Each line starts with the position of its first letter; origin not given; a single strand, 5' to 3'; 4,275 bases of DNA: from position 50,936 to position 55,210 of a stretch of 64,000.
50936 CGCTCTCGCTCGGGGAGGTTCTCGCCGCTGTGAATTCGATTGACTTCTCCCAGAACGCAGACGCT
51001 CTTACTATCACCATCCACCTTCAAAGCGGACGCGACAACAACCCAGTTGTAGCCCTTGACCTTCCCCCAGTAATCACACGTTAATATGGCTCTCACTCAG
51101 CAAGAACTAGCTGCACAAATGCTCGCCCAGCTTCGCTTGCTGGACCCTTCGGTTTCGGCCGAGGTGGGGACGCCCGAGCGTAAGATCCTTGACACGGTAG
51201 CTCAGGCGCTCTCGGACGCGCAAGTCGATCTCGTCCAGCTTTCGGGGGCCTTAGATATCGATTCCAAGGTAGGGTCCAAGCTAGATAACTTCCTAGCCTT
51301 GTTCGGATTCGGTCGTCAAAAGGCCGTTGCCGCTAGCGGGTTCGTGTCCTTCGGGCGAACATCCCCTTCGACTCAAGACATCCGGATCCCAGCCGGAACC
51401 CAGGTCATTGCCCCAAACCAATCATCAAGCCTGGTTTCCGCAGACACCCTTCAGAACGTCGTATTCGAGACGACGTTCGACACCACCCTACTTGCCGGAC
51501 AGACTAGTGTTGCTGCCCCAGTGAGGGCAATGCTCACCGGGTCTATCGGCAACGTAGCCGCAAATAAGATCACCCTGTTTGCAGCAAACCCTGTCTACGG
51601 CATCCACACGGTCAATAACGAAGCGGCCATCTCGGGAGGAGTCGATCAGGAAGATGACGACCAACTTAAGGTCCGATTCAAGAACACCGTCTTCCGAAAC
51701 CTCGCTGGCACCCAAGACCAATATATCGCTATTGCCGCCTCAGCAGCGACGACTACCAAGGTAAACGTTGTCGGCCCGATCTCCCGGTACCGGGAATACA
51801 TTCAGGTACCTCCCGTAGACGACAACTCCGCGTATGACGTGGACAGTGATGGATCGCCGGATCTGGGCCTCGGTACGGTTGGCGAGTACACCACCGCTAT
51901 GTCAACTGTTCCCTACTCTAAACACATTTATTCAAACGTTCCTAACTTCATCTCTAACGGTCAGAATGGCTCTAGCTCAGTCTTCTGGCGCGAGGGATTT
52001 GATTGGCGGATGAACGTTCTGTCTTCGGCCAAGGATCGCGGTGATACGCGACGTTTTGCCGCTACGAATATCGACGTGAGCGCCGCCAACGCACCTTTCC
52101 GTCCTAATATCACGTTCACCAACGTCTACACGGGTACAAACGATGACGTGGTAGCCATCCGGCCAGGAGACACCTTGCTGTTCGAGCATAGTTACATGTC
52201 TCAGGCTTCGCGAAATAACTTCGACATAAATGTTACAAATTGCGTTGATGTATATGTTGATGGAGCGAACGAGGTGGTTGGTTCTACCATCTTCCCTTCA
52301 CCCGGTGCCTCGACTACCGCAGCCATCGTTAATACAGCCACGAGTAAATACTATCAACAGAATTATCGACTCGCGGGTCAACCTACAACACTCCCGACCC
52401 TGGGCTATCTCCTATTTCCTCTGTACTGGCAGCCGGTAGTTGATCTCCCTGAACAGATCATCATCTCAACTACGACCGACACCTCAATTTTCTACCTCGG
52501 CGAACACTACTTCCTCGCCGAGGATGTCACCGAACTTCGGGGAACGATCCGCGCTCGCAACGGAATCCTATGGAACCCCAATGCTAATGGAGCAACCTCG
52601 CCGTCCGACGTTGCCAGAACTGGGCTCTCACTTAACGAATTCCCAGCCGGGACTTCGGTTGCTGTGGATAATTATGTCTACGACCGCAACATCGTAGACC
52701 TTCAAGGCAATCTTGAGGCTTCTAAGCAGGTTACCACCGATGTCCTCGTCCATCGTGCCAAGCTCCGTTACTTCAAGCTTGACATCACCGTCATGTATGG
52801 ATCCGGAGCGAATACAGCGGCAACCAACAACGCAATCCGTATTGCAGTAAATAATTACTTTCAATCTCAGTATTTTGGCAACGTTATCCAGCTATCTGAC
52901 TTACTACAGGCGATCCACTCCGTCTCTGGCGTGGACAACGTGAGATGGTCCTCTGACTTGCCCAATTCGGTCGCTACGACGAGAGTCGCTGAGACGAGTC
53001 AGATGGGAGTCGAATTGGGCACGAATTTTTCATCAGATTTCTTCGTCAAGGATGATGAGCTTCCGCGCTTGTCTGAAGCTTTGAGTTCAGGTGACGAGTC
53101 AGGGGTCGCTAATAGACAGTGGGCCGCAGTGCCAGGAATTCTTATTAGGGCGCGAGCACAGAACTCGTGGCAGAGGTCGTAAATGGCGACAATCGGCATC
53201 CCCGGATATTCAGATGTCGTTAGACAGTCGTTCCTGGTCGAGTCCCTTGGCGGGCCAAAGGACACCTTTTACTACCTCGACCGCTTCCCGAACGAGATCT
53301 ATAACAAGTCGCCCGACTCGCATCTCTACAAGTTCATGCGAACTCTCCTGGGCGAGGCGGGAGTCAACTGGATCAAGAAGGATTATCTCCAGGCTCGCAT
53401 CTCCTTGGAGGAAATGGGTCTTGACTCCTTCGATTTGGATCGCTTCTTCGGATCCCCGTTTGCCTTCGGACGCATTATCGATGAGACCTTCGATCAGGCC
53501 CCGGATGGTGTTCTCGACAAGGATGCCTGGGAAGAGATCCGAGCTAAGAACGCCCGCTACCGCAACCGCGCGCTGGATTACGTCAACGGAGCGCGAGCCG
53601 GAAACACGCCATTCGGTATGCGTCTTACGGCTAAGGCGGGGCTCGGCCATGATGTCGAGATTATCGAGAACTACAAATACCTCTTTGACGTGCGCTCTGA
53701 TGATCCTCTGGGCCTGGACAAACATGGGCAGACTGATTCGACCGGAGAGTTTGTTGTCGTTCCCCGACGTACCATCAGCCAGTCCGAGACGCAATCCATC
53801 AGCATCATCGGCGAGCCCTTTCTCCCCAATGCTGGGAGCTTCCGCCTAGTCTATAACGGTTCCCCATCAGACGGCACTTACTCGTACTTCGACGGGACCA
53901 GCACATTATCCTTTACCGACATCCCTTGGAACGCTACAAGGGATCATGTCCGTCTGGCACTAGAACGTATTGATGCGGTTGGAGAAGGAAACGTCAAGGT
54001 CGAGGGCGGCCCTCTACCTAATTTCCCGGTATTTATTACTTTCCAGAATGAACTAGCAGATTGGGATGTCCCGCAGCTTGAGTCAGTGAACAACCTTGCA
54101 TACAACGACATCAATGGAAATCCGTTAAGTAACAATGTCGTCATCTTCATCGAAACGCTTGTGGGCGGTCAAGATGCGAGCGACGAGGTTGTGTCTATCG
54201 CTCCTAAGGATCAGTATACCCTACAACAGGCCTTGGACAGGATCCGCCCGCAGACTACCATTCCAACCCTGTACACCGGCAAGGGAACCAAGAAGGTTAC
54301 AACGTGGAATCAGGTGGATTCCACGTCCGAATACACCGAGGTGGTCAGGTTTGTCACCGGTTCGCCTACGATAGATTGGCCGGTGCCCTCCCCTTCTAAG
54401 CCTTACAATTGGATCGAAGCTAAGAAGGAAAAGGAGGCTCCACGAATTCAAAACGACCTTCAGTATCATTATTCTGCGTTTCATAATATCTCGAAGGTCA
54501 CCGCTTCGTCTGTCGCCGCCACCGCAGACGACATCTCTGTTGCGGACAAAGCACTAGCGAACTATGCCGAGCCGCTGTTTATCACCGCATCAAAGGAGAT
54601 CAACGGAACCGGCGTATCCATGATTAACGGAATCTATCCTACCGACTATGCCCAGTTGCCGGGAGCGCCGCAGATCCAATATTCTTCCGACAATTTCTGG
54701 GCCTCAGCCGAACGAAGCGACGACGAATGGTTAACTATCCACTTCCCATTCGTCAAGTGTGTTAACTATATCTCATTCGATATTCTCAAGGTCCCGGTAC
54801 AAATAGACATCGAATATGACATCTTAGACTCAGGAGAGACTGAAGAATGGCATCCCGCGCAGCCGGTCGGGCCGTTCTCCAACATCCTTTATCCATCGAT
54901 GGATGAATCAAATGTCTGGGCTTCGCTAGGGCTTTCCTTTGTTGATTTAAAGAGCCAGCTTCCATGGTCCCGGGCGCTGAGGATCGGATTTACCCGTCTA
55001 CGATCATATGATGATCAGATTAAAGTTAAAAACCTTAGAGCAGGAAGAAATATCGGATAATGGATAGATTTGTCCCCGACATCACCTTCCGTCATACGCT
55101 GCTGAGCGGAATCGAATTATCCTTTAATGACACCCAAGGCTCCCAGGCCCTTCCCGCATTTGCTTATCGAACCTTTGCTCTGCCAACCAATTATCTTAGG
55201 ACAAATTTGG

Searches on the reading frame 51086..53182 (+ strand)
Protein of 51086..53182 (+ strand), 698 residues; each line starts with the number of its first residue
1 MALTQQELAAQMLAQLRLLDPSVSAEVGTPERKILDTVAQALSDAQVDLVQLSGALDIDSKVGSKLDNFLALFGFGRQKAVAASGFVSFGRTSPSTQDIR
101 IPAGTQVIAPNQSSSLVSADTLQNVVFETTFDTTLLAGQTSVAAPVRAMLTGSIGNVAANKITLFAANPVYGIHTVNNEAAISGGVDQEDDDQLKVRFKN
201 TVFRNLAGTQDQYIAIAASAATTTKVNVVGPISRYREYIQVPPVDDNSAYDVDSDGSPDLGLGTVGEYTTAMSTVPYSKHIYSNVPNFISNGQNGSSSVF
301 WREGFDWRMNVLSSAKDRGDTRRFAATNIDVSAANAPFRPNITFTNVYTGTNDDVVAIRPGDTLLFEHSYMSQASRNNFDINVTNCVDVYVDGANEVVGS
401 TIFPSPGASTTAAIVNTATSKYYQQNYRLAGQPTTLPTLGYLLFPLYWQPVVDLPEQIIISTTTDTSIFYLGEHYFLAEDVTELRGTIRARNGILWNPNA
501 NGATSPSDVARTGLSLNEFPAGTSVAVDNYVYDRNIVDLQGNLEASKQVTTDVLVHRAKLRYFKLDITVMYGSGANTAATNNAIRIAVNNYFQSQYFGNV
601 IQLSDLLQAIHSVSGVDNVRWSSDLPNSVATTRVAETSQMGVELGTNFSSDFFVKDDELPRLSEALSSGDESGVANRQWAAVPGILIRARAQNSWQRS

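Call 20: search_protein_families(library=phrogs, proteins=[window:51086-53182:+], max_evalue=0.001)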
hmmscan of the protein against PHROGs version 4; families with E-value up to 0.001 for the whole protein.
window:51086-53182:+ (698 aa): 2 families
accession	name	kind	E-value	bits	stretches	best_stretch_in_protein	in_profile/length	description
phrog_6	-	tail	5.3e-49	168.3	2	3-266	70-299/548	baseplate wedge subunit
phrog_1608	-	tail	0.00055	20.4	0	540-620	79-165/192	tail protein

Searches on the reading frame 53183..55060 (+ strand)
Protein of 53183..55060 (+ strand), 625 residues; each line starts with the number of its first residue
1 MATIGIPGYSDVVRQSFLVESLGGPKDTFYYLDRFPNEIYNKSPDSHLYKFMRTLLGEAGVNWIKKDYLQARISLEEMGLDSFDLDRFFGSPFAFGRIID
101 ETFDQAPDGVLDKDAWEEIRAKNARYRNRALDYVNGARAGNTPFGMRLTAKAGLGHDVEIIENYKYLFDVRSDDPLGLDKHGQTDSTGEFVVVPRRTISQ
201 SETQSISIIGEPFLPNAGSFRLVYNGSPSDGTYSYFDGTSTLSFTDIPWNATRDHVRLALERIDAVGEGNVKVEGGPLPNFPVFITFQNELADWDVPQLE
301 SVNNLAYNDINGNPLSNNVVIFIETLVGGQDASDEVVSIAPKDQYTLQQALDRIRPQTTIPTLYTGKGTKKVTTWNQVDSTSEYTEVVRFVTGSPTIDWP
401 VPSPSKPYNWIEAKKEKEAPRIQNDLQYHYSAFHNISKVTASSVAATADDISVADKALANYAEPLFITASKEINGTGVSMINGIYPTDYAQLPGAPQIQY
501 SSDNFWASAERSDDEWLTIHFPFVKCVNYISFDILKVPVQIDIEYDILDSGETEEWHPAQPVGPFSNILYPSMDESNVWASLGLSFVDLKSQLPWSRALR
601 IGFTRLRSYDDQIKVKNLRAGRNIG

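Call 20: search_protein_families(library=phrogs, proteins=[window:53183-55060:+], max_evalue=0.001)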
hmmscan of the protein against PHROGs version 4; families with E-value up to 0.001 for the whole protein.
window:53183-55060:+ (625 aa): 1 family
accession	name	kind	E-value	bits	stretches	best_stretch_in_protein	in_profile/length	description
phrog_2813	-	head and packaging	2.3e-27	97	1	25-197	12-182/451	virion structural protein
